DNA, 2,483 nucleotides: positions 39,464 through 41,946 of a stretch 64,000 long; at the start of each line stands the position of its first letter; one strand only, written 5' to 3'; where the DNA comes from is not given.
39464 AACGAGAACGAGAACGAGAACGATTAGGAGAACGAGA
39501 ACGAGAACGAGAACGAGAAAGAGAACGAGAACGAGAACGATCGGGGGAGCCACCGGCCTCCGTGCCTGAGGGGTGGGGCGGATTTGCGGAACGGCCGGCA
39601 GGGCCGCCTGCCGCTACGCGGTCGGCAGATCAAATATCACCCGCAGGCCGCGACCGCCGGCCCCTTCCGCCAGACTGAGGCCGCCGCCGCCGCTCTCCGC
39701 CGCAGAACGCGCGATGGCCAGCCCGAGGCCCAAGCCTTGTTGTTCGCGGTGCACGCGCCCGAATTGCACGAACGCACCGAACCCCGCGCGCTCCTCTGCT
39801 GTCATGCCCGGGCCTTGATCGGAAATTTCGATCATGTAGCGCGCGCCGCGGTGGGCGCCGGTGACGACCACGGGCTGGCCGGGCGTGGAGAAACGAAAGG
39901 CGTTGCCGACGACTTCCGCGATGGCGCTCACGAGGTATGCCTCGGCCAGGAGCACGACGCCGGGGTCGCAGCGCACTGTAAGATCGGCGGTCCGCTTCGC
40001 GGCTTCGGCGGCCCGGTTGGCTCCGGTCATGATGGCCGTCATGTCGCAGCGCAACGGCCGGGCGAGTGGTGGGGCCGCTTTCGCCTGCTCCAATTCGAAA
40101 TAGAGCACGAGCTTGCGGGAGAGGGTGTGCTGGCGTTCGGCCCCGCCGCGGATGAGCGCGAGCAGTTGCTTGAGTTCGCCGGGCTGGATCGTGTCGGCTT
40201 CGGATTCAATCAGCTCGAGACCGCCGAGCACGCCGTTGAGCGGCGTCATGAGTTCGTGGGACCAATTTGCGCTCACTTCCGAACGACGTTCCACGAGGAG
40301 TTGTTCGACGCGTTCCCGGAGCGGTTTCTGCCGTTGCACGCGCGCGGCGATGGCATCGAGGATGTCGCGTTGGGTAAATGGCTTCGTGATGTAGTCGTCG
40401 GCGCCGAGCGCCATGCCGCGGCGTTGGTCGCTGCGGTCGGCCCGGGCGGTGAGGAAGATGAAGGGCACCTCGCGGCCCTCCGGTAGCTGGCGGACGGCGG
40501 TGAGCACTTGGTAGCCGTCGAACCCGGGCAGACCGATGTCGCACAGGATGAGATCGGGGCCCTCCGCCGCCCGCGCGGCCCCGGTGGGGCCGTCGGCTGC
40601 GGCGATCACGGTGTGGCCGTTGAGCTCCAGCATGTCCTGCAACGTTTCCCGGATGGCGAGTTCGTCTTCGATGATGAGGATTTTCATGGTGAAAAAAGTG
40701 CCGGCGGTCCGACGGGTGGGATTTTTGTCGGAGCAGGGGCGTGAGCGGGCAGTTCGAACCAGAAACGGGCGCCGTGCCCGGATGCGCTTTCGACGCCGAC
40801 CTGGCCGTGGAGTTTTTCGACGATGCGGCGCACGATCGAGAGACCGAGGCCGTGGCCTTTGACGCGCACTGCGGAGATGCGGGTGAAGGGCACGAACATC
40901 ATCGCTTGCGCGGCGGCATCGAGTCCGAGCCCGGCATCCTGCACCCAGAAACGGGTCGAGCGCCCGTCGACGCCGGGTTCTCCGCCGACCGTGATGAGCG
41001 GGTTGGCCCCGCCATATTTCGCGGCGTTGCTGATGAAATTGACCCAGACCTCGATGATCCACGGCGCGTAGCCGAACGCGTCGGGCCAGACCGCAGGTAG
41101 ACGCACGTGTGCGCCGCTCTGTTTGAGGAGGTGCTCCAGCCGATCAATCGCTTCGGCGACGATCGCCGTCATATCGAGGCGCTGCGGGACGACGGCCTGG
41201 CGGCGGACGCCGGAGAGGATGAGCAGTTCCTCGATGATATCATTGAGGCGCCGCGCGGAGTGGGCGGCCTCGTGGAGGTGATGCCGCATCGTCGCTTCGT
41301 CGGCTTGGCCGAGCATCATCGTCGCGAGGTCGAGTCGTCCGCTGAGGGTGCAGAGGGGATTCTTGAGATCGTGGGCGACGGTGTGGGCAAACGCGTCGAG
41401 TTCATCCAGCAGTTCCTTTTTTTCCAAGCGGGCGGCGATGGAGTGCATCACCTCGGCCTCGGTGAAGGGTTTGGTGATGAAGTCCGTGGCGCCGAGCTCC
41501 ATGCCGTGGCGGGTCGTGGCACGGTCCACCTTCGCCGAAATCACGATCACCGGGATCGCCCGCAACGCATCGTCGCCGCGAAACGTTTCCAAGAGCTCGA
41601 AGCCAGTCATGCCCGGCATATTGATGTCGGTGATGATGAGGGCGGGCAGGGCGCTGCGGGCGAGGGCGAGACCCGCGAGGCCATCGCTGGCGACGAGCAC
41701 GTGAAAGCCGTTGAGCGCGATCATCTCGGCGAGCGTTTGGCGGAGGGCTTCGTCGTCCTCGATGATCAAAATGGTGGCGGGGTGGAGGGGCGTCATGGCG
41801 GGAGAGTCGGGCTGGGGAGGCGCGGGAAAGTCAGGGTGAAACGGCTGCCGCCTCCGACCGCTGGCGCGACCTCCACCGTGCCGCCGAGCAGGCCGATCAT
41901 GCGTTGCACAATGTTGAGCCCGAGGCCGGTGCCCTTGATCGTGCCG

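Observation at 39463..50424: GAGAAC-type microsatellites sit in all three spacers that punctuate the signalling locus, 65-280 nt upstream of the next gene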

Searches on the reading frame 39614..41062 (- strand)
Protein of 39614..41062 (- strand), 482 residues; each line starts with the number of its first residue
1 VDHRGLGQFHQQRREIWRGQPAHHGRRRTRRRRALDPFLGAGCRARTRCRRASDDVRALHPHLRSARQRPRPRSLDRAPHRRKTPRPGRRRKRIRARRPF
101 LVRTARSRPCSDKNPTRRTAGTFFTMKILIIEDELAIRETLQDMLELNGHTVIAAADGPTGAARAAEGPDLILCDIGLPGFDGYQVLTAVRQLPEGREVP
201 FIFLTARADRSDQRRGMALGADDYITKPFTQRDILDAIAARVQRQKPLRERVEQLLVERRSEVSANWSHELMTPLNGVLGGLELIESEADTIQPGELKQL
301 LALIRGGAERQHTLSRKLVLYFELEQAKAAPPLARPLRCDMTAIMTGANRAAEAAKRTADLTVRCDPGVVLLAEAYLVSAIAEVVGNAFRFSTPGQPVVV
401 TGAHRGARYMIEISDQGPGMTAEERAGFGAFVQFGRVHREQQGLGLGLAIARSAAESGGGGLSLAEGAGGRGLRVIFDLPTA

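Call 16: search_protein_families(library=pfam, proteins=[window:39614-41062:-])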
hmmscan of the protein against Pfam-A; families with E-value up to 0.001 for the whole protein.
window:39614-41062:- (482 aa): 4 families
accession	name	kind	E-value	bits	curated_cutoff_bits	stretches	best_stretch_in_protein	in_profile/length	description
PF00072.30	Response_reg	-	3.6e-24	85.5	30.2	1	128-238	1-110/111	Response regulator receiver domain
PF02518.31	HATPase_c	-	1.1e-15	58.4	26.4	1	376-481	5-109/111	Histidine kinase-, DNA gyrase B-, and HSP90-like ATPase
PF00512.31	HisKA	-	7.7e-09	35.9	26.9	1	260-323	2-62/66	His Kinase A (phospho-acceptor) domain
PF13581.12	HATPase_c_2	-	0.00047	20.6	27.4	0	377-455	32-109/127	Histidine kinase-like ATPase domain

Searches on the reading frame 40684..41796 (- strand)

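Call 16: search_protein_families(library=pfam, proteins=[window:40684-41796:-])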
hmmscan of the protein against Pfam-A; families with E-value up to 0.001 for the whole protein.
window:40684-41796:- (370 aa): 3 families
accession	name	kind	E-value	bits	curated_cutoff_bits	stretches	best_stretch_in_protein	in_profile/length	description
PF00072.30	Response_reg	-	2.4e-26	92.5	30.2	1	9-120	1-110/111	Response regulator receiver domain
PF02518.31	HATPase_c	-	2.8e-18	66.8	26.4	1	246-351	5-109/111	Histidine kinase-, DNA gyrase B-, and HSP90-like ATPase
PF00512.31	HisKA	-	5.4e-09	36.4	26.9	1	134-195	3-61/66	His Kinase A (phospho-acceptor) domain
